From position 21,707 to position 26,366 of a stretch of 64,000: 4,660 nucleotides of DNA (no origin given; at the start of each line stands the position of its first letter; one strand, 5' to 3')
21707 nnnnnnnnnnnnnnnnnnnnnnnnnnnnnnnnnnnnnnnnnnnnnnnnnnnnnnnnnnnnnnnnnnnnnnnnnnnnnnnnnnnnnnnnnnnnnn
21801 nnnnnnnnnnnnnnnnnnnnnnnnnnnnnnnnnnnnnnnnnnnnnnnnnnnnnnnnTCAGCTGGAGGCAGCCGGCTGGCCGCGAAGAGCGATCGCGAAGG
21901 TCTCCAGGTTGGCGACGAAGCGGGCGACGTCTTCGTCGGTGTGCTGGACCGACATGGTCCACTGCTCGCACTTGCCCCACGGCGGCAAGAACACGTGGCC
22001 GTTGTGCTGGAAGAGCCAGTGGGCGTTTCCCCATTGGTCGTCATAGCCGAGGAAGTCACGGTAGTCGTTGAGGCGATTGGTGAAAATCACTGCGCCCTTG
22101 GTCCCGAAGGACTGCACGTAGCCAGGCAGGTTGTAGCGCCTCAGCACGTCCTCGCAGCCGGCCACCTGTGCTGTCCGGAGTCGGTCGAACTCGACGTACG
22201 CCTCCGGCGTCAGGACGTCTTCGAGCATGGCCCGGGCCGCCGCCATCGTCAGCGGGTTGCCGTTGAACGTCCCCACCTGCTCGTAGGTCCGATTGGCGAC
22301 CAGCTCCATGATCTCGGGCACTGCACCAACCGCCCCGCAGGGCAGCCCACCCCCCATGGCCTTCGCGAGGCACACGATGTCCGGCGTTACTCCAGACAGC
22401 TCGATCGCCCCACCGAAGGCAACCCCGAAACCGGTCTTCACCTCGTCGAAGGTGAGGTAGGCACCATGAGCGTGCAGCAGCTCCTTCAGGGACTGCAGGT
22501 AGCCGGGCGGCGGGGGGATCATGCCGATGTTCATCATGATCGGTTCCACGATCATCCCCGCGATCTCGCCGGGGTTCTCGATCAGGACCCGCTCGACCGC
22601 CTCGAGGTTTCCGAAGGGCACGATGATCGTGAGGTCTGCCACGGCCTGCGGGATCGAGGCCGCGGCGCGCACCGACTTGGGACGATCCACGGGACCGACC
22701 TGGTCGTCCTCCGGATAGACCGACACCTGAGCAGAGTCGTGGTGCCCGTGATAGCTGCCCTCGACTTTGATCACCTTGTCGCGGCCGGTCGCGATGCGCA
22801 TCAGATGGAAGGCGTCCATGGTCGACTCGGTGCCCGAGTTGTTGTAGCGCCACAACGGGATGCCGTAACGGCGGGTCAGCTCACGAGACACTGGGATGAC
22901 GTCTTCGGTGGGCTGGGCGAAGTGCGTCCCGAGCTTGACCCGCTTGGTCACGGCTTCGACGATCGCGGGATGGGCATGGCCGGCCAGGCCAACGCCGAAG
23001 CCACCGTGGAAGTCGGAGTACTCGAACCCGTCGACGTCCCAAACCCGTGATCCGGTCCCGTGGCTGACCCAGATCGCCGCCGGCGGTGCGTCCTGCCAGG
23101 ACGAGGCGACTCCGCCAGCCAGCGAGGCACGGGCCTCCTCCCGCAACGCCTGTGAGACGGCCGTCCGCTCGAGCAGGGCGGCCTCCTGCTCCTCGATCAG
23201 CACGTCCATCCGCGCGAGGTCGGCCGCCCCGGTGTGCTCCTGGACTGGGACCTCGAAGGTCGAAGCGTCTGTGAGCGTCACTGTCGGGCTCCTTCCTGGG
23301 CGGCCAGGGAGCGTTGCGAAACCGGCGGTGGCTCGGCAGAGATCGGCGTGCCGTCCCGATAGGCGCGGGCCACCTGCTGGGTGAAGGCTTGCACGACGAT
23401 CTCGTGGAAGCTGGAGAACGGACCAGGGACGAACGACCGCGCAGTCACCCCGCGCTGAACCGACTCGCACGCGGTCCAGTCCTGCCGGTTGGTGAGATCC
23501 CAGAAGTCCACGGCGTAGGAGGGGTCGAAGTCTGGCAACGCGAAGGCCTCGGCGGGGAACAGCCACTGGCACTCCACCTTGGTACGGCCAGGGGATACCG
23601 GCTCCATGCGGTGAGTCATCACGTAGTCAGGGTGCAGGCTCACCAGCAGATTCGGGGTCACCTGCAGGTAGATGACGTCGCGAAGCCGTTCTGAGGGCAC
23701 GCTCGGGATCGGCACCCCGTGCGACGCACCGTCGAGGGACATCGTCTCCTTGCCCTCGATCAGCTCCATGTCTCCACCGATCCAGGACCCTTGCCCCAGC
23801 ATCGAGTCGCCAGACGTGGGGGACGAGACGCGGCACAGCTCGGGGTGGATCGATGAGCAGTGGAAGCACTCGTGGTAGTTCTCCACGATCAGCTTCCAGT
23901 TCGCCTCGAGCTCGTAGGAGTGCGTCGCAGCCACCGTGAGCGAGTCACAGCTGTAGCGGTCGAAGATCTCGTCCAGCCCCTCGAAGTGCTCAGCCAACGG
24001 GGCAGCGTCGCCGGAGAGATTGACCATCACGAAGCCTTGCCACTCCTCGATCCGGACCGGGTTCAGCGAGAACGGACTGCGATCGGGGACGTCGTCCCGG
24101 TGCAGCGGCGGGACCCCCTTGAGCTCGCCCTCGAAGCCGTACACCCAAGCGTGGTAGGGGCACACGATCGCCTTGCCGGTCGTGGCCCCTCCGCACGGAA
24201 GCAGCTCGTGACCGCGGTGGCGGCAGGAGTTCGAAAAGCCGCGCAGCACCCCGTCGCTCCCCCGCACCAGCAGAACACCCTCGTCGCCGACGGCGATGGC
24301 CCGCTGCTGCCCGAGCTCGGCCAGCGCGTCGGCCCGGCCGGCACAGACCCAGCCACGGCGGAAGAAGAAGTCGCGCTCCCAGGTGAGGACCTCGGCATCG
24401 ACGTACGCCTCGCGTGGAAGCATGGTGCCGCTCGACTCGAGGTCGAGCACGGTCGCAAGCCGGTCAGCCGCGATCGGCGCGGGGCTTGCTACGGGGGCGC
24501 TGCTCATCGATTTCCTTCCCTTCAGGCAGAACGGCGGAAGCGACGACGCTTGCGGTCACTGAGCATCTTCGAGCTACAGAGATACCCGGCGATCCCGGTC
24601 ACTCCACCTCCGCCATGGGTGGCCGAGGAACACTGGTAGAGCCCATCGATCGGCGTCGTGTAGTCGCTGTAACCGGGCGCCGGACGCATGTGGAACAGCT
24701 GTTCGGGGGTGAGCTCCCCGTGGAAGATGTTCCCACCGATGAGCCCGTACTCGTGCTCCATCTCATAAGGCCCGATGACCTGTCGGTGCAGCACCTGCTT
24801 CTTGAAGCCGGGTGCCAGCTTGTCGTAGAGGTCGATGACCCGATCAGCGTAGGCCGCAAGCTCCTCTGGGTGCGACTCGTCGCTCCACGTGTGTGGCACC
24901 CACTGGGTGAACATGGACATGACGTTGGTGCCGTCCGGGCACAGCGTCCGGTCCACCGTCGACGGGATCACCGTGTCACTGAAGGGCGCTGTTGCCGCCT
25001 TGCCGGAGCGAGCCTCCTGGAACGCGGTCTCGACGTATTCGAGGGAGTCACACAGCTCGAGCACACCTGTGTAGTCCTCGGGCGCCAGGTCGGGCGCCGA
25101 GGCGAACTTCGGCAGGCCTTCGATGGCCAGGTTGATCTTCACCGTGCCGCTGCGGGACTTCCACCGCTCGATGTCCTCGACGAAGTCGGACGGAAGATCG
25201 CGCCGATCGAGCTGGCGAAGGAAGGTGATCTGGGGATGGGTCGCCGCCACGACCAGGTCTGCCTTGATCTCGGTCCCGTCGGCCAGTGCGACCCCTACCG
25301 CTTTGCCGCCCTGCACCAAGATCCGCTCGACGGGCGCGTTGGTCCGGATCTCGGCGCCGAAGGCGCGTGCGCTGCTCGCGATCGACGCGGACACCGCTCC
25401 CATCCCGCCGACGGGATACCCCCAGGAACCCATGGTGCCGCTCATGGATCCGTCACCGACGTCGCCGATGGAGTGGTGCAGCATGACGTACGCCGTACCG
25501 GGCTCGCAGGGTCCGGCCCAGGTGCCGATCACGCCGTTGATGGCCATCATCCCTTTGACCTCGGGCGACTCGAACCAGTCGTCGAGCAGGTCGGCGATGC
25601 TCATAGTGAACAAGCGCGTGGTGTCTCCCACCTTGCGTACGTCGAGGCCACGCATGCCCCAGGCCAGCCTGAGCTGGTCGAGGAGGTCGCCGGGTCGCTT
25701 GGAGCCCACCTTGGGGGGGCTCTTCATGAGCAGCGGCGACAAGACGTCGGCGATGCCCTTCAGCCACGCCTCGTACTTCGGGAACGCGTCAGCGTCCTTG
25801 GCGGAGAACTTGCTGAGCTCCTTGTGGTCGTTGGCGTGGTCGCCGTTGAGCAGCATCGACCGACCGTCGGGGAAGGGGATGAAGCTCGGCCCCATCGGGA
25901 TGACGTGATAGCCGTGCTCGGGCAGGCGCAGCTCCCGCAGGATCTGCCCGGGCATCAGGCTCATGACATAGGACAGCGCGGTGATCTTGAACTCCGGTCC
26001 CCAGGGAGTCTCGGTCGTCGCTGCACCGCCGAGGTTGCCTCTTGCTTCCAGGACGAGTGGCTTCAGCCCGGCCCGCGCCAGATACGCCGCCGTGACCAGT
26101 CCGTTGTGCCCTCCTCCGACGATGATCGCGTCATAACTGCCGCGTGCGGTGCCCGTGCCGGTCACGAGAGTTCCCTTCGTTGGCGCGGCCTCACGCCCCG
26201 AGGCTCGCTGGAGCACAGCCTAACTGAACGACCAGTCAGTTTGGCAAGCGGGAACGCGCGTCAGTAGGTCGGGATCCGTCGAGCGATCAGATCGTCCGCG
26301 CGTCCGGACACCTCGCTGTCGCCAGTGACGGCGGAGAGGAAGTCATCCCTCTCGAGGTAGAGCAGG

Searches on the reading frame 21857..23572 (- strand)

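Call 37: search_protein_families(library=pfam, proteins=[window:21857-23572:-], max_evalue=0.0001)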
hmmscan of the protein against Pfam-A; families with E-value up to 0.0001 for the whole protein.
window:21857-23572:- (571 aa): 1 family
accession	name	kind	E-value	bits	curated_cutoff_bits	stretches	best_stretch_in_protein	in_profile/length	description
PF00202.27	Aminotran_3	-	3.4e-56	191.1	30.5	1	164-502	8-355/403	Aminotransferase class-III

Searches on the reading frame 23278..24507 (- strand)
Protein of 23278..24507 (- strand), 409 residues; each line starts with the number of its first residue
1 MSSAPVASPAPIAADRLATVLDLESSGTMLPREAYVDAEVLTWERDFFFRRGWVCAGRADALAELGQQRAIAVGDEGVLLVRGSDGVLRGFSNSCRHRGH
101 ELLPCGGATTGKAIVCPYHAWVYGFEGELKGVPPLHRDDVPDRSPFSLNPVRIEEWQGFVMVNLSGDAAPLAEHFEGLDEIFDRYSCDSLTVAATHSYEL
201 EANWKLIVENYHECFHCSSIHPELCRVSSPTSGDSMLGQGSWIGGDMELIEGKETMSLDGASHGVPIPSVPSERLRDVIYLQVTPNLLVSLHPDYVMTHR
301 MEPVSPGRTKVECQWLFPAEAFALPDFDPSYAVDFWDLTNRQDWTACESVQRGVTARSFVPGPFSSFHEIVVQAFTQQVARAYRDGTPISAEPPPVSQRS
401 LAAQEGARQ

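Call 37: search_protein_families(library=pfam, proteins=[window:23278-24507:-], max_evalue=0.0001)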
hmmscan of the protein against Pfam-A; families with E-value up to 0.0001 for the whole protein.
window:23278-24507:- (409 aa): 2 families
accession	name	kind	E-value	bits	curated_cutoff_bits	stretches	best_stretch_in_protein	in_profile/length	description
PF00848.25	Ring_hydroxyl_A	-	1.7e-49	169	24.9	1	188-383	2-206/208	Ring hydroxylating alpha subunit (catalytic domain)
PF00355.32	Rieske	-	2.4e-15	56.7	20.3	1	53-136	2-82/88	Rieske [2Fe-2S] domain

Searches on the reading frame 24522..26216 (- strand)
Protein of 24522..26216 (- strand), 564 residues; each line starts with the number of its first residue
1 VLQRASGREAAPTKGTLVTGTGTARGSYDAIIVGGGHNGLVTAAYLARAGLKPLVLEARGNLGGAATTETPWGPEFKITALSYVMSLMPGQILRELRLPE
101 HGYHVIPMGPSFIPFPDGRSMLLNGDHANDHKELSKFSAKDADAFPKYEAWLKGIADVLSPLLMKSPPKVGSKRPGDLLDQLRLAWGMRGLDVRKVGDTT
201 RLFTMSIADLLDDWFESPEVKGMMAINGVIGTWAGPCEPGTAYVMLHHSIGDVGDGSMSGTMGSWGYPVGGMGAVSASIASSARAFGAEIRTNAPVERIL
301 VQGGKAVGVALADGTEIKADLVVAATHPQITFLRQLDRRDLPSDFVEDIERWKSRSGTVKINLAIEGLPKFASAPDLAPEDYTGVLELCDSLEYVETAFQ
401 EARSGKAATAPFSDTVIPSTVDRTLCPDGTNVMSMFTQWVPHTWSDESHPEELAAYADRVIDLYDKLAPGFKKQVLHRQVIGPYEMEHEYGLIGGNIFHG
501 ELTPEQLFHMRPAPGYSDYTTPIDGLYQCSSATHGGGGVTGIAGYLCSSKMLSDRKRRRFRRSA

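Call 37: search_protein_families(library=pfam, proteins=[window:24522-26216:-], max_evalue=0.0001)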
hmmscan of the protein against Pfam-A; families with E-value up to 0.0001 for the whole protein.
window:24522-26216:- (564 aa): 5 families
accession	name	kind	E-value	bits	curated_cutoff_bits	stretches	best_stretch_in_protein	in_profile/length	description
PF01593.30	Amino_oxidase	-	5.8e-15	56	19.8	1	260-364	191-290/443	Flavin containing amine oxidoreductase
PF01266.30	DAO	-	6.2e-13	49.4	27.9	2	29-67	1-39/353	FAD dependent oxidoreductase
PF13450.12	NAD_binding_8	-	8.6e-11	42.4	21.9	1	32-77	1-46/68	NAD(P)-binding Rossmann-like domain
PF07992.20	Pyr_redox_2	-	4.7e-07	30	26.1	0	28-62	1-35/291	Pyridine nucleotide-disulphide oxidoreductase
PF12831.13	FAD_oxidored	-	2.9e-05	24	27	1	29-71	1-43/416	FAD dependent oxidoreductase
